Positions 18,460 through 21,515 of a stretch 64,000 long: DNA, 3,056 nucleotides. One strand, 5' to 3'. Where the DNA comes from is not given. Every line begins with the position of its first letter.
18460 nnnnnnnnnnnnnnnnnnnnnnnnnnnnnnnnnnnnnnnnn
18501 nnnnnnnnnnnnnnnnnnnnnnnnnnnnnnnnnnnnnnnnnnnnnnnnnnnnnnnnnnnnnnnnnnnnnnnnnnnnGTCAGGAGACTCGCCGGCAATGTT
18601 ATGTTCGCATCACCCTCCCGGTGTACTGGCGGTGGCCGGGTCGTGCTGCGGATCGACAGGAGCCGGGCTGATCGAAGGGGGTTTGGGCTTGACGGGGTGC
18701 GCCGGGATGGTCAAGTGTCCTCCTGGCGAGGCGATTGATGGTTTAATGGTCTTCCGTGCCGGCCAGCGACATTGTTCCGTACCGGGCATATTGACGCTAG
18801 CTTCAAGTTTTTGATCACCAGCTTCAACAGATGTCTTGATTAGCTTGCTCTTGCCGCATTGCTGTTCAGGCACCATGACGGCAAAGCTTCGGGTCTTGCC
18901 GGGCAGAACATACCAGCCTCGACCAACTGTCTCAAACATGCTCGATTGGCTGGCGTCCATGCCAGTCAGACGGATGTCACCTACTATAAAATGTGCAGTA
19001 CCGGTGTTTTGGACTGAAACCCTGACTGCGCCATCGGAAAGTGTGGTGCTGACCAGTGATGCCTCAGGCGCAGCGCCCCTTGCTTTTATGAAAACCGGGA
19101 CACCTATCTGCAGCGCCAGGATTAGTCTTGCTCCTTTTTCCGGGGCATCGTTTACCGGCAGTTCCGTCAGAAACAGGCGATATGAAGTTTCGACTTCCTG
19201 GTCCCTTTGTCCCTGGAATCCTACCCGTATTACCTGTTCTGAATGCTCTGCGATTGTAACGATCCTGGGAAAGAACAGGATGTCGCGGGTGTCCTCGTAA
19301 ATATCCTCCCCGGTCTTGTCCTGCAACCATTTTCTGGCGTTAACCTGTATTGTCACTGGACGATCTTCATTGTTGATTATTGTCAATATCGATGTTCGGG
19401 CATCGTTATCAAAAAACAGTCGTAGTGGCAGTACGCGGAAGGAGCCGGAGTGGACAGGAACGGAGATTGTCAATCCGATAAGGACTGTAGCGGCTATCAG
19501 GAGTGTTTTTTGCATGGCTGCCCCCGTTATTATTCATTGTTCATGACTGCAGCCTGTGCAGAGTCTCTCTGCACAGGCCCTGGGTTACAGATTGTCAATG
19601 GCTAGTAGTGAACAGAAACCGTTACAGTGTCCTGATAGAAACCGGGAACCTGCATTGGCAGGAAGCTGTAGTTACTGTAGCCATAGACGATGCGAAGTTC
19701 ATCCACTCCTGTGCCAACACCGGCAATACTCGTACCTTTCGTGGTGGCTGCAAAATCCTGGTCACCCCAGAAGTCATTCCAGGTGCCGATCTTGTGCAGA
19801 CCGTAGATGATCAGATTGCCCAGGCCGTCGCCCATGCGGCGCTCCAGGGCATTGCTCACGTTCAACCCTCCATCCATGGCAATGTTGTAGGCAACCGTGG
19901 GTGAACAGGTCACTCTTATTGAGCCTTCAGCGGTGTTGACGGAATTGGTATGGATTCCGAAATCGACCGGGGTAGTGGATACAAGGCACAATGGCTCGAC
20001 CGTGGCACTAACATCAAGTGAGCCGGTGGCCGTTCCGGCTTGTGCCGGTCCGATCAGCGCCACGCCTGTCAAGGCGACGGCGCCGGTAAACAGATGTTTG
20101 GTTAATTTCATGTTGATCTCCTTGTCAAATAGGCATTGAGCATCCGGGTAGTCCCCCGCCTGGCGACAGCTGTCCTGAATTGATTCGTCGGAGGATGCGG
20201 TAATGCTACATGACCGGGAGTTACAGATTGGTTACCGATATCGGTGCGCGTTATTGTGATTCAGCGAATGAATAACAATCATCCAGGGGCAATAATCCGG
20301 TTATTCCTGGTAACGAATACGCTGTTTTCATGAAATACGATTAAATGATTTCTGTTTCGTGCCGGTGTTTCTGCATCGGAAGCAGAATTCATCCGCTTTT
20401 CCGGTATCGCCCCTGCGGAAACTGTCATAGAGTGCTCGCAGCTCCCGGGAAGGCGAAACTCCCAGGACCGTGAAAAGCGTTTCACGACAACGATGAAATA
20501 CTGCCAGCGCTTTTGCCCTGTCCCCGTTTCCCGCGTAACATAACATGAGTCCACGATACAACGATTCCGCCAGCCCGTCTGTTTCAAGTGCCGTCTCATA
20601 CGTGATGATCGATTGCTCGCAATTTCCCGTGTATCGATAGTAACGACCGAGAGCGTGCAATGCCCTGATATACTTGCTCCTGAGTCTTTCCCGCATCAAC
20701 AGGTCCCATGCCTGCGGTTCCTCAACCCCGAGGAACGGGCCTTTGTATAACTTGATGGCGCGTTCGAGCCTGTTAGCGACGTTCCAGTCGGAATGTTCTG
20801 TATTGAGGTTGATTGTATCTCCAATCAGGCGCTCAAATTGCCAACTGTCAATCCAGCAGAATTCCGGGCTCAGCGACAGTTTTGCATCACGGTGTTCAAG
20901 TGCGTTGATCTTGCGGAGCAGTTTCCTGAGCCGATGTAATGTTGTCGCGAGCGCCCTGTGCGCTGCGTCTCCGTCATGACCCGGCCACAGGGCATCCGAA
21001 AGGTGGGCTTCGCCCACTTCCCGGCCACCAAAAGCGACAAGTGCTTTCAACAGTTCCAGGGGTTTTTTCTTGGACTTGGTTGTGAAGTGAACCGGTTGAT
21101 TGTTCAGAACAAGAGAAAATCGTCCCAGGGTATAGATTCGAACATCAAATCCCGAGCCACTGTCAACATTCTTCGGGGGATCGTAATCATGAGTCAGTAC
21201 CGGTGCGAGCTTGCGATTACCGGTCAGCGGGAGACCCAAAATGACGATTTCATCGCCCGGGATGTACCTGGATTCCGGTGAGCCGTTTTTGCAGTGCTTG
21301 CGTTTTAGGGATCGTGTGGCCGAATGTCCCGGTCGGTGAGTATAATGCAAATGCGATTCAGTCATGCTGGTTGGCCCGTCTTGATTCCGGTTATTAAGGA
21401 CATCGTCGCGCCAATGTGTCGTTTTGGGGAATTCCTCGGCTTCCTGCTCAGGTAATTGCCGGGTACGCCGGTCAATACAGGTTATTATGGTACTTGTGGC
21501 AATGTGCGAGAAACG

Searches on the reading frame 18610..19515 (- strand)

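Call 51: search_protein_families(library=pfam, proteins=[window:18610-19515:-], max_evalue=0.001)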
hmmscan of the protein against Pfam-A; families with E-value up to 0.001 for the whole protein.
window:18610-19515:- (301 aa): 1 family
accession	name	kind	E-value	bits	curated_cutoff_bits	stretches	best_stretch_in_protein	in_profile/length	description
PF00345.26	PapD_N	-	9.3e-15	55.2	23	1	28-144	4-121/126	Pili and flagellar-assembly chaperone, PapD N-terminal domain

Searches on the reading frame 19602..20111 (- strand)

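Call 51: search_protein_families(library=pfam, proteins=[window:19602-20111:-], max_evalue=0.001)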
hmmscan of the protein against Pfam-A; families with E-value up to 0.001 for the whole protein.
window:19602-20111:- (169 aa): 1 family
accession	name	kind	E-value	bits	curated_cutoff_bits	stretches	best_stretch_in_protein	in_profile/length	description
PF05229.21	SCPU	-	6.3e-19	69.1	22.4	1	29-165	2-137/138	Spore Coat Protein U domain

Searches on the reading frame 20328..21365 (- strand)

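Call 51: search_protein_families(library=pfam, proteins=[window:20328-21365:-], max_evalue=0.001)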
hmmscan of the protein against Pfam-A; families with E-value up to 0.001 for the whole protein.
window:20328-21365:- (345 aa): 2 families
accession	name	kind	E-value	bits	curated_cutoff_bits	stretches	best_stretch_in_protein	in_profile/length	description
PF03704.23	BTAD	-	2.1e-24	87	22.1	1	172-315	1-144/146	Bacterial transcriptional activator domain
PF00486.34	Trans_reg_C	-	0.00018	22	26.2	1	99-153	7-60/77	Transcriptional regulatory protein, C terminal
